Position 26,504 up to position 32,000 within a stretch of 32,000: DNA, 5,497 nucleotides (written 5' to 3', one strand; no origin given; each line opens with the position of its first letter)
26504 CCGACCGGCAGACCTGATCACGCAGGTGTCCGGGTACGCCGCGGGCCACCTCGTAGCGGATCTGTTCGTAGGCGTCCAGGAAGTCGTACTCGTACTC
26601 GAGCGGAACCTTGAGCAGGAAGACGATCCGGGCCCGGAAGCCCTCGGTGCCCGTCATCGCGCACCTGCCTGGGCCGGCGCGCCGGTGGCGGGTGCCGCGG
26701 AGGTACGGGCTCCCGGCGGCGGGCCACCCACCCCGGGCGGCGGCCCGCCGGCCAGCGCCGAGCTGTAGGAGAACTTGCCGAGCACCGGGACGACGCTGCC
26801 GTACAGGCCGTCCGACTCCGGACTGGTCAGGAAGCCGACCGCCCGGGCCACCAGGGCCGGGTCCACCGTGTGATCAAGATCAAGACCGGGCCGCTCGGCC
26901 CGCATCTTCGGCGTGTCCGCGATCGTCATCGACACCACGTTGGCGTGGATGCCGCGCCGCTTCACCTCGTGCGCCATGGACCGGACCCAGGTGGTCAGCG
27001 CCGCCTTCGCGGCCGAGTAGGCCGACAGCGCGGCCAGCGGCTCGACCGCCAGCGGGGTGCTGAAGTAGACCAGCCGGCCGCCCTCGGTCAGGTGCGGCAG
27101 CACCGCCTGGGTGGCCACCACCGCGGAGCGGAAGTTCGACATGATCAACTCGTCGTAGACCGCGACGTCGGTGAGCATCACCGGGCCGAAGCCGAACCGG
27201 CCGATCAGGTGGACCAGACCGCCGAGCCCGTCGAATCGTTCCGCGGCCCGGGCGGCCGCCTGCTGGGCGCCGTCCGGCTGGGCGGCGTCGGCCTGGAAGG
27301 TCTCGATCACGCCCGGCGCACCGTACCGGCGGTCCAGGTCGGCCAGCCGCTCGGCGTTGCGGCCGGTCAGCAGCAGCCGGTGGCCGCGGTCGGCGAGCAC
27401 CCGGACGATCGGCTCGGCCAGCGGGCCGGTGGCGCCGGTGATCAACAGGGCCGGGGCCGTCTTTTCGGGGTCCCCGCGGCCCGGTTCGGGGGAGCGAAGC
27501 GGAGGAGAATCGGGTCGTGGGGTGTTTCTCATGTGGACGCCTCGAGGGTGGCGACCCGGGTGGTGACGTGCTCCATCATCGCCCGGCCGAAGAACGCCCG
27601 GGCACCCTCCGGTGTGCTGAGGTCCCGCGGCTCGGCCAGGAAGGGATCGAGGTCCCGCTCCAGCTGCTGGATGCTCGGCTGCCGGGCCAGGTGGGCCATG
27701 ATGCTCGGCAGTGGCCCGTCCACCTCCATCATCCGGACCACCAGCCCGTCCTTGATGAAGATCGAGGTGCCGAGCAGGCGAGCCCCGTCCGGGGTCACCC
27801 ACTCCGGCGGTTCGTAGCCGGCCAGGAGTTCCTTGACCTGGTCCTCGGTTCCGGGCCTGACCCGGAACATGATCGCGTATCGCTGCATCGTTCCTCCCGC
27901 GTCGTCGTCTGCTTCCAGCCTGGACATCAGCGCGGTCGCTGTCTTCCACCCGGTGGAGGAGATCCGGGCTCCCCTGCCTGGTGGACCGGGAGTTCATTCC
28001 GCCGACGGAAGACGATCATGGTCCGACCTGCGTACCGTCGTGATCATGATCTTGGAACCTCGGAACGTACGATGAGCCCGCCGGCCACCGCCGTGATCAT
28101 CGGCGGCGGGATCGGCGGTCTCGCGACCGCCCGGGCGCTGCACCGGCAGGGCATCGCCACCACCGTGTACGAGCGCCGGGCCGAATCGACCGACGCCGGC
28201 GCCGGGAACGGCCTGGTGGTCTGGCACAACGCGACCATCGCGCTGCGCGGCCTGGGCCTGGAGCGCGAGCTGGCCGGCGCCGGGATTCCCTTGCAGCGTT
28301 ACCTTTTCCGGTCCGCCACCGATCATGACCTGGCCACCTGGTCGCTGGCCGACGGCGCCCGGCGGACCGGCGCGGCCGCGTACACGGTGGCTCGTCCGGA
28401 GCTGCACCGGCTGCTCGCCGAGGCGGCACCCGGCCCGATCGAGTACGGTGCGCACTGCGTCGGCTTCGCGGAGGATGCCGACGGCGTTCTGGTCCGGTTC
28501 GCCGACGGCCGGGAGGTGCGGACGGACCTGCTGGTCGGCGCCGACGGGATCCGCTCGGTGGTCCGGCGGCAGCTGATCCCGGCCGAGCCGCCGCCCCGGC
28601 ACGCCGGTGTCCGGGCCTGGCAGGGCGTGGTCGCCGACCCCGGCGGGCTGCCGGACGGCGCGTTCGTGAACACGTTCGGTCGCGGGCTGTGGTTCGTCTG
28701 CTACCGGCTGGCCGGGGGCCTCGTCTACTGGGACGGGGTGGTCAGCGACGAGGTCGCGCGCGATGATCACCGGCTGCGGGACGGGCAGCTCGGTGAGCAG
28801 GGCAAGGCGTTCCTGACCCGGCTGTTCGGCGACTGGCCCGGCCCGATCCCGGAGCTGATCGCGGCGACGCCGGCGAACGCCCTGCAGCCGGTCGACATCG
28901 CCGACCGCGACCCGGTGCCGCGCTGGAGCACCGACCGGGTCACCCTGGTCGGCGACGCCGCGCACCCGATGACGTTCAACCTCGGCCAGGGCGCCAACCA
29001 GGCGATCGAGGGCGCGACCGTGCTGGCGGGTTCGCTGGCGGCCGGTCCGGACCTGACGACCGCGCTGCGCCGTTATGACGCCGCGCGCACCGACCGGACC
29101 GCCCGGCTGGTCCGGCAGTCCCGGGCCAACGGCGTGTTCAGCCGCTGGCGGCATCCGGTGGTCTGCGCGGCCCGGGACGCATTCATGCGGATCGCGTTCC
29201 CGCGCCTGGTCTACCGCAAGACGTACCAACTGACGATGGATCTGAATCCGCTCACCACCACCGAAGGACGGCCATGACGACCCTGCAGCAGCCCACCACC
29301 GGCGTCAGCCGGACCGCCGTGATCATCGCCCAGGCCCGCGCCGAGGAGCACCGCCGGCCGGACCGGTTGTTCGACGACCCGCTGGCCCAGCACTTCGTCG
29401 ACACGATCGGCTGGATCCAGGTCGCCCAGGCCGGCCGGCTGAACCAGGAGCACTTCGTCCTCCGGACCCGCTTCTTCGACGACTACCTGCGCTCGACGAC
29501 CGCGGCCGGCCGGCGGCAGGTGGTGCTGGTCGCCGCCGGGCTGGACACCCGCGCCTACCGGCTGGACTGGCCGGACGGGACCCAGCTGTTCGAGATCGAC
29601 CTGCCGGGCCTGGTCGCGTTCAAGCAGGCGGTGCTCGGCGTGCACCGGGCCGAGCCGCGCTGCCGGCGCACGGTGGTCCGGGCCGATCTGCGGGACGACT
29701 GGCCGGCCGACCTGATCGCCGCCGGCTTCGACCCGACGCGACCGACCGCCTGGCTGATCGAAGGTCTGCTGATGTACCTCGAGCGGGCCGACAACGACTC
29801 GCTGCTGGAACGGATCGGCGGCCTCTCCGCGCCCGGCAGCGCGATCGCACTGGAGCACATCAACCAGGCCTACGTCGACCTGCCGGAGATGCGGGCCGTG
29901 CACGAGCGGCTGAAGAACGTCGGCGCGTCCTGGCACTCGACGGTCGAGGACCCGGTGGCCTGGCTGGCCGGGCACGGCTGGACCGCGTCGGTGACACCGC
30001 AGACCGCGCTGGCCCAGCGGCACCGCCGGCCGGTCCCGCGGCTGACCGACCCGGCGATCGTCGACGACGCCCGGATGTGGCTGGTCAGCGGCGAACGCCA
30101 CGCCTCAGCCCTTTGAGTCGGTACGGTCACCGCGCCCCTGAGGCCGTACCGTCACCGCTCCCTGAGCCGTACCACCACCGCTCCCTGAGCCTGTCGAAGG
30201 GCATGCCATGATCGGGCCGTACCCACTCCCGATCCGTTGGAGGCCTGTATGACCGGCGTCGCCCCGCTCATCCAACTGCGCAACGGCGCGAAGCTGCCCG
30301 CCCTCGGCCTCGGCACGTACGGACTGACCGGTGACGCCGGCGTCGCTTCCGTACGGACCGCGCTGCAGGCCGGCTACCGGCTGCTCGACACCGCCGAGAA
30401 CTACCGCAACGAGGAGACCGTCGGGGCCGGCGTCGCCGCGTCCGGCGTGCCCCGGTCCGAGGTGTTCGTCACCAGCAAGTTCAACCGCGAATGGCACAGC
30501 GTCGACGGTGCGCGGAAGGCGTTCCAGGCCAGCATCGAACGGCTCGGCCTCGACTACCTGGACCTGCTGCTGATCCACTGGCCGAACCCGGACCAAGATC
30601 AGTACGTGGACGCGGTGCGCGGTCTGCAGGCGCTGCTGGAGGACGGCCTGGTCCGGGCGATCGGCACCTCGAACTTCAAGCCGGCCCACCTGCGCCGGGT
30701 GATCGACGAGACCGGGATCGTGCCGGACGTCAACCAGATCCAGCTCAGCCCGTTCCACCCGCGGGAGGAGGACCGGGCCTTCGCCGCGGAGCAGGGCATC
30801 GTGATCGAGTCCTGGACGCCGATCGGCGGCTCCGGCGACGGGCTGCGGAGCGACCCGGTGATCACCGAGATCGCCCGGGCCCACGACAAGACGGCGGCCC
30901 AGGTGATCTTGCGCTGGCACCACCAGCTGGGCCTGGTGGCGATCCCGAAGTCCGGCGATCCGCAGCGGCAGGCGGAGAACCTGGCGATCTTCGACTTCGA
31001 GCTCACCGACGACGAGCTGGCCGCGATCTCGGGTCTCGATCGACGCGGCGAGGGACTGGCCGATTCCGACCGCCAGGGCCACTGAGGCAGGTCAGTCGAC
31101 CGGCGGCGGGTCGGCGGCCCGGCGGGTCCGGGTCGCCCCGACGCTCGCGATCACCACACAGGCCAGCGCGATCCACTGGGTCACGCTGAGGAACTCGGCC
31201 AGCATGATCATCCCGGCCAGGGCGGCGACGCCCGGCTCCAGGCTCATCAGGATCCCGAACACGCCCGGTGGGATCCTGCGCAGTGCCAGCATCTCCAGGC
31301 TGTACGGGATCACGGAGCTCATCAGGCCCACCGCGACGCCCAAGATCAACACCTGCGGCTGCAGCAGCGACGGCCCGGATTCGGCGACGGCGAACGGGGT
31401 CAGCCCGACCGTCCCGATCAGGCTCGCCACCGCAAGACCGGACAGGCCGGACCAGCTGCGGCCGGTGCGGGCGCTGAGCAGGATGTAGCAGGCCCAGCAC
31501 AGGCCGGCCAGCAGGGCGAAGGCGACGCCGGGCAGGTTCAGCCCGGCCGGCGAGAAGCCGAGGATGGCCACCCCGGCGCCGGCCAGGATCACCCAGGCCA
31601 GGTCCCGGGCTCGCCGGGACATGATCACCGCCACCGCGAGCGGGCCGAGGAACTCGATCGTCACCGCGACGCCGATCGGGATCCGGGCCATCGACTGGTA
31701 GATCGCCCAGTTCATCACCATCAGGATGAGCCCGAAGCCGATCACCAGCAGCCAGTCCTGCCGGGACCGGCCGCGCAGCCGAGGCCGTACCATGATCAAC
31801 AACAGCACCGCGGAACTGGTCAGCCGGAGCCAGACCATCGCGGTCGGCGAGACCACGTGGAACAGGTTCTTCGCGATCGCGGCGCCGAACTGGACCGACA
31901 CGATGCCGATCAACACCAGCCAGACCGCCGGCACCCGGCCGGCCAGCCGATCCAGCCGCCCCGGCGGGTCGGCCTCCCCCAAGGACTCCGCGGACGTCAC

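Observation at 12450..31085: Uncharacterised tcm/whiE-like type II polyketide gene cluster with unusual additions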

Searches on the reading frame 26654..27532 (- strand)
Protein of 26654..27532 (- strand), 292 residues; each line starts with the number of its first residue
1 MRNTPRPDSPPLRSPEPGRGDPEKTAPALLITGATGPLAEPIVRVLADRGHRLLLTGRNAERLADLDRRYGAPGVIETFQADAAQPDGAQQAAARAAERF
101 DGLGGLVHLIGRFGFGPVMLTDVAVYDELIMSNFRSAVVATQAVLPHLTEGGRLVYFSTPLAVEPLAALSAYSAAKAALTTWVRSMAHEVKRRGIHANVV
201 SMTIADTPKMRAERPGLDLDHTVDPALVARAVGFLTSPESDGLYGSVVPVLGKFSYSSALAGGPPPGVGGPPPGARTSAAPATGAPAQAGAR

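Call 19: search_solved_structures(query=window:26654-27532:-, max_evalue=1e-10)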
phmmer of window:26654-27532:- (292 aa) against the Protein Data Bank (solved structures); distinct sequences matched with E-value up to 1e-10: 30.
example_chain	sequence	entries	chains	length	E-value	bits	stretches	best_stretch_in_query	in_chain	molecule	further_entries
5u2w_A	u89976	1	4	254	1.2e-18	70.8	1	29-246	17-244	Short chain dehydrogenase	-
4egf_A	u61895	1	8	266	1.9e-18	70.2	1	29-207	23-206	L-xylulose reductase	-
3v2g_A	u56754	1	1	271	6.6e-17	65.1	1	29-243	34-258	3-oxoacyl-[acyl-carrier-protein] reductase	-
3wtb_A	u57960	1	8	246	2.8e-16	63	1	28-249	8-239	Putative oxidoreductase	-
5t5q_A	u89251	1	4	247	3.6e-15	59.4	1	28-252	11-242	Short-chain dehydrogenase/reductase SDR:Glucose/ribitol dehydrogenase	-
4eso_A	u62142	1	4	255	1.5e-14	57.3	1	30-209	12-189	Putative oxidoreductase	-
3vc7_A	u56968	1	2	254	1.5e-14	57.3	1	30-209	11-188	Putative oxidoreductase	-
2jah_A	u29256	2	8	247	1.3e-13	54.3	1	28-207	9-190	CLAVULANIC ACID DEHYDROGENASE | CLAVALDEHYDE DEHYDROGENASE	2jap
6j7h_A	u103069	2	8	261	3.8e-13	52.8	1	29-254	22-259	Blue fluorescent protein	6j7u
5f1p_A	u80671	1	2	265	5.3e-13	52.3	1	29-252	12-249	PtmO8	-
4zgw_A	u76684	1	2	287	2.8e-12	49.9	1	30-207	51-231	short-chain dehydrogenase/reductase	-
4nim_A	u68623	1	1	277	2.8e-12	49.9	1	29-249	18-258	Versicolorin reductase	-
7wkq_A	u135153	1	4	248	5.2e-12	49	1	24-211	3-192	halohydrin dehalogenase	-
3un1_A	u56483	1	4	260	6.5e-12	48.7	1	28-214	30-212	Probable oxidoreductase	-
5wva_A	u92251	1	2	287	7.4e-12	48.5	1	30-207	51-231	Short-chain dehydrogenase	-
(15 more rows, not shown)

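Call 23: search_protein_families(library=ncbifam, proteins=[window:26654-27532:-], max_evalue=0.00001)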
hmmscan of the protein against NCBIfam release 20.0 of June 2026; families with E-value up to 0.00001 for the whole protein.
window:26654-27532:- (292 aa): 159 families (the best 25 are shown)
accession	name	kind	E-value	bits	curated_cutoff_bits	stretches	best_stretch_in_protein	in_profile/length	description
NF004201.0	PRK05653.2-1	equivalog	2.3e-27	96.1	288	1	28-253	5-230/231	3-oxoacyl-ACP reductase FabG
NF004204.0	PRK05653.2-5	subfamily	3.6e-25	88.7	352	1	28-253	5-225/226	3-oxoacyl-ACP reductase FabG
NF012208.0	SDR_dihy_bifunc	exception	4.2e-22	78.8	325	1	30-254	2-231/233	bifunctional dihydropteridine reductase/dihydrofolate reductase TmpR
NF005559.1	PRK07231.1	subfamily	1.1e-21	77.5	215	1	29-252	7-245/249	glucose 1-dehydrogenase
NF004453.0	PRK05786.1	equivalog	7.1e-21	74.8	243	1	29-252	8-233/238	3-ketoacyl-(acyl-carrier-protein) reductase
NF004847.0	PRK06198.1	subfamily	9.2e-20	71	240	1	28-248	9-249/269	oxidoreductase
NF004526.0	PRK05872.1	subfamily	2.7e-19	69.4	276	1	29-213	13-198/297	short-chain dehydrogenase/reductase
NF047420.2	EF_P_mod_YmfI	equivalog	1.1e-18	67.8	238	1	29-253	2-234/236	elongation factor P 5-aminopentanone reductase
NF006565.0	PRK09072.1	equivalog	2.2e-18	66.8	238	1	28-201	7-180/265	SDR family oxidoreductase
NF005495.0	PRK07109.1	subfamily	3.3e-18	66.1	264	1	27-221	9-208/334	SDR family oxidoreductase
NF005095.0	PRK06523.1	subfamily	4.2e-18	65.8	231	1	29-208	13-189/261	oxidoreductase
NF005075.0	PRK06500.1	equivalog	4.3e-18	65.6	336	1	29-210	9-188/249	SDR family oxidoreductase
NF004825.0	PRK06181.1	equivalog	4.5e-18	65.5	215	1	29-201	9-184/268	SDR family oxidoreductase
NF005672.0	PRK07454.1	equivalog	6.8e-18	64.7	234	1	26-220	6-203/241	SDR family oxidoreductase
NF005474.0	PRK07074.1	equivalog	4e-17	62.8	361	1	29-252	6-240/259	SDR family oxidoreductase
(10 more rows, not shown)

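Call 78: search_solved_structures(query=window:26654-27532:-, max_evalue=0.000001)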
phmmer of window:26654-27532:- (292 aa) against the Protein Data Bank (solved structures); distinct sequences matched with E-value up to 0.000001: 153 (the best 60 are shown).
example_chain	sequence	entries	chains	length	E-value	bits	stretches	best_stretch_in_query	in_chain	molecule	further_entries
5u2w_A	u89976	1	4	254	1.2e-18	70.8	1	29-246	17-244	Short chain dehydrogenase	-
4egf_A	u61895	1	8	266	1.9e-18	70.2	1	29-207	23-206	L-xylulose reductase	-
3v2g_A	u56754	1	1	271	6.6e-17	65.1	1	29-243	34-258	3-oxoacyl-[acyl-carrier-protein] reductase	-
3wtb_A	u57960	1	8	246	2.8e-16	63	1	28-249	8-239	Putative oxidoreductase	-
5t5q_A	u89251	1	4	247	3.6e-15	59.4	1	28-252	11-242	Short-chain dehydrogenase/reductase SDR:Glucose/ribitol dehydrogenase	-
4eso_A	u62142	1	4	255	1.5e-14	57.3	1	30-209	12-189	Putative oxidoreductase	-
3vc7_A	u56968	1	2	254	1.5e-14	57.3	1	30-209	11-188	Putative oxidoreductase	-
2jah_A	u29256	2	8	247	1.3e-13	54.3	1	28-207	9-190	CLAVULANIC ACID DEHYDROGENASE | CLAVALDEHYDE DEHYDROGENASE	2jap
6j7h_A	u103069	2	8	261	3.8e-13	52.8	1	29-254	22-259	Blue fluorescent protein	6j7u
5f1p_A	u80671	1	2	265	5.3e-13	52.3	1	29-252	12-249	PtmO8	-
4zgw_A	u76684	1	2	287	2.8e-12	49.9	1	30-207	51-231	short-chain dehydrogenase/reductase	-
4nim_A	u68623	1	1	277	2.8e-12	49.9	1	29-249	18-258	Versicolorin reductase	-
7wkq_A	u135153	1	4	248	5.2e-12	49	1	24-211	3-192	halohydrin dehalogenase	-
3un1_A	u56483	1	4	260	6.5e-12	48.7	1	28-214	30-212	Probable oxidoreductase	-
5wva_A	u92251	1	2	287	7.4e-12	48.5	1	30-207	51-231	Short-chain dehydrogenase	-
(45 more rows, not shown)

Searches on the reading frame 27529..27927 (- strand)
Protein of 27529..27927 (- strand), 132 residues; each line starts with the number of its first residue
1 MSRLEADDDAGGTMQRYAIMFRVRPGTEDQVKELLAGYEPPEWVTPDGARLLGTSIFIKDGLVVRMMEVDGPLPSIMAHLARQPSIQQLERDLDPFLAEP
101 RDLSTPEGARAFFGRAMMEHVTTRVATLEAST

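Call 6: search_protein_families(library=pfam, proteins=[window:27529-27927:-])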
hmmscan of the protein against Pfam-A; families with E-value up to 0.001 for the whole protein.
window:27529-27927:- (132 aa): 2 families
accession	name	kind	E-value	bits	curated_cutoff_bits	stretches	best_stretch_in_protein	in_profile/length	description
PF04486.18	SchA_CurD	-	1.4e-39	135.4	24.2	1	14-123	1-116/119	SchA/CurD like domain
PF04673.18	Cyclase_polyket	-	0.00079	20.1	24.4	1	17-99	3-83/104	Polyketide synthesis cyclase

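Call 23: search_protein_families(library=ncbifam, proteins=[window:27529-27888:-], max_evalue=0.00001)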
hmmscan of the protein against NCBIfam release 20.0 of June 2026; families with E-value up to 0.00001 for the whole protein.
window:27529-27888:- (119 aa): 0 families

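Call 63: search_solved_structures(query=window:27529-27888:-, max_evalue=1)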
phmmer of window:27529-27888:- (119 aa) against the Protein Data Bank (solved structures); distinct sequences matched with E-value up to 1: 5.
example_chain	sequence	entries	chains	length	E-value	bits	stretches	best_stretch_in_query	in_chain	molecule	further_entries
9lmn_A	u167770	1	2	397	2e-29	105.4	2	3-108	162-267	42.8 kDa protein in whiE locus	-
9ltx_A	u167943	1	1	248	6.7e-10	42.5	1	2-106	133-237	AbxO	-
3r3t_A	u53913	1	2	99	0.36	14.4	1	1-53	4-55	30S ribosomal protein S6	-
7udj_H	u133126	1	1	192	0.42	14.2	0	7-27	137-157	De novo designed helical repeat protein RPB_PEW3_R4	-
5xte_H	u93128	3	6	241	0.87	13.2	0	7-69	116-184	Cytochrome c1, heme protein, mitochondrial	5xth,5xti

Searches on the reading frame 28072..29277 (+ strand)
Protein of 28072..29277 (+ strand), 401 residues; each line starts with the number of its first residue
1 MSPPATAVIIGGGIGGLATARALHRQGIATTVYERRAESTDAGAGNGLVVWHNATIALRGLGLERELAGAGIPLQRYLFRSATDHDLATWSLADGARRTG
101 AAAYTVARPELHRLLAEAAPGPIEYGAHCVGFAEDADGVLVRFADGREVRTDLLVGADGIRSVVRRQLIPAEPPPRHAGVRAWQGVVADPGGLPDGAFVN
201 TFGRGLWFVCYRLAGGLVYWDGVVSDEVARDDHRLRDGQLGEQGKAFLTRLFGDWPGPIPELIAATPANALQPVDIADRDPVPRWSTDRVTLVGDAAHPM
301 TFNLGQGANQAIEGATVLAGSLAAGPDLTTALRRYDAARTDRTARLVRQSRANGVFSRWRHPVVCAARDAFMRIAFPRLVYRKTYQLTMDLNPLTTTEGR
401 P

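Call 23: search_protein_families(library=ncbifam, proteins=[window:28072-29277:+], max_evalue=0.00001)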
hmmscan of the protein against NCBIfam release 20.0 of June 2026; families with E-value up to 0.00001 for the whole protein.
window:28072-29277:+ (401 aa): 58 families (the best 25 are shown)
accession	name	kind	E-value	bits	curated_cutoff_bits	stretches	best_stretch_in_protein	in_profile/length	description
NF033623.1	urate_HpxO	equivalog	2.1e-62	211.3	500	1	7-352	2-341/381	FAD-dependent urate hydroxylase HpxO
NF005720.0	PRK07538.1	subfamily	7.6e-57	193.1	400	1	6-373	4-383/418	hypothetical protein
NF005243.0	PRK06753.1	equivalog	1.4e-54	185.4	365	1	8-386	4-367/374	hypothetical protein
NF005313.0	PRK06847.1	subfamily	1.1e-52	179.3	372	1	6-352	6-346/375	hypothetical protein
NF006021.0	PRK08163.1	equivalog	1.7e-48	165.6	459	1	5-356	6-356/398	3-hydroxybenzoate 6-monooxygenase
NF005566.0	PRK07236.1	subfamily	9.5e-40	136.7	333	2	5-189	7-180/386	hypothetical protein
TIGR03219.1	salicylate_mono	equivalog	3.9e-27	95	446.35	2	8-187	4-188/414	salicylate 1-monooxygenase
NF005062.0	PRK06475.1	equivalog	1.4e-23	83.4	524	1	7-377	6-380/401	FAD-binding protein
NF005761.0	PRK07588.1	equivalog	2.9e-22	79.1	454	2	8-167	4-163/392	FAD-binding domain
NF033145.1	rif_monoox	equivalog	4e-17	62.2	800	1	8-168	4-160/472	rifampin monooxygenase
TIGR01988.1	Ubi-OHases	subfamily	1.3e-16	60.4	224.65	1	8-168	3-171/387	ubiquinone biosynthesis hydroxylase, UbiH/UbiF/VisC/COQ6 family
NF004829.0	PRK06183.1-3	subfamily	8.6e-16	57.8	390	1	6-168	10-181/520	bifunctional 3-(3-hydroxy-phenyl)propionate/3-hydroxycinnamic acid hydroxylase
NF004828.0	PRK06183.1-2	equivalog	9.5e-15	53.9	853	1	6-168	14-178/568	bifunctional 3-(3-hydroxy-phenyl)propionate/3-hydroxycinnamic acid hydroxylase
NF005788.0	PRK07608.1-3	equivalog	1.2e-14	53.9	478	0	125-168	129-172/388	UbiH/UbiF family hydroxylase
NF005452.0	PRK07045.1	equivalog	1.3e-14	53.9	397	1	8-340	9-341/388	putative monooxygenase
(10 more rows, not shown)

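Call 34: search_solved_structures(query=window:28072-29277:+, max_evalue=1e-15)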
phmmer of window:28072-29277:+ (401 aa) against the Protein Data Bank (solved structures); distinct sequences matched with E-value up to 1e-15: 22.
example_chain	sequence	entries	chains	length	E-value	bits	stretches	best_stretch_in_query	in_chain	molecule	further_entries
3rp8_A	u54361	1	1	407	3.6e-44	154.6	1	6-352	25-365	flavoprotein monooxygenase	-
3rp6_A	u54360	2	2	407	5.6e-44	153.9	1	6-352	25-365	flavoprotein monooxygenase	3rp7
8rqh_A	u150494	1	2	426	2.2e-37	132.2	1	8-357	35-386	Tropone 2-monooxygenase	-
8uiq_A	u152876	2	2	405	1.5e-33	119.6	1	8-355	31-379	6-hydroxynicotinate 3-monooxygenase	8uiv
5eow_A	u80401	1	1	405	2.1e-33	119.1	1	8-355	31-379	6-hydroxynicotinate 3-monooxygenase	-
3c96_A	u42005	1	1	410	9.9e-31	110.3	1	1-351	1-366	Flavin-containing monooxygenase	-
2rgj_A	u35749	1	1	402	1.2e-30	110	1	1-351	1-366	Flavin-containing monooxygenase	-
8x38_A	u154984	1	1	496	1.7e-23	86.4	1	8-377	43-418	Decarboxylative Vanillate 1-Hydroxylase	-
5evy_X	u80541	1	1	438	4.6e-22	81.8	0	4-188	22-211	Salicylate hydroxylase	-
4bk1_A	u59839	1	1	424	1e-20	77.3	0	5-188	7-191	PROBABLE SALICYLATE MONOOXYGENASE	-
4bk2_A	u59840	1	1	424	1.2e-20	77.1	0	5-216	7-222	PROBABLE SALICYLATE MONOOXYGENASE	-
4bjy_A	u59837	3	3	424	1.2e-20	77.1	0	5-216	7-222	PROBABLE SALICYLATE MONOOXYGENASE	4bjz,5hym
4bk3_A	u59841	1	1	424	1.3e-20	77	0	5-216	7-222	PROBABLE SALICYLATE MONOOXYGENASE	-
8r2t_A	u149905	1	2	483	6.7e-19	71.3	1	8-385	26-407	FAD-binding domain-containing protein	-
6n04_A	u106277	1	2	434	1.9e-18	69.8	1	8-347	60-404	AbsH3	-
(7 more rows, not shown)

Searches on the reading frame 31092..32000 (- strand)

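Call 6: search_protein_families(library=pfam, proteins=[window:31092-32000:-])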
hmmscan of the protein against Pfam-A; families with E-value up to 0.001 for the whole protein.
window:31092-32000:- (302 aa): 1 family
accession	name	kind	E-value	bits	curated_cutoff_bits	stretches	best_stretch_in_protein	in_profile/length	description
PF00892.27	EamA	-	8.2e-25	88.1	28.2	2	157-288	2-132/135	EamA-like transporter family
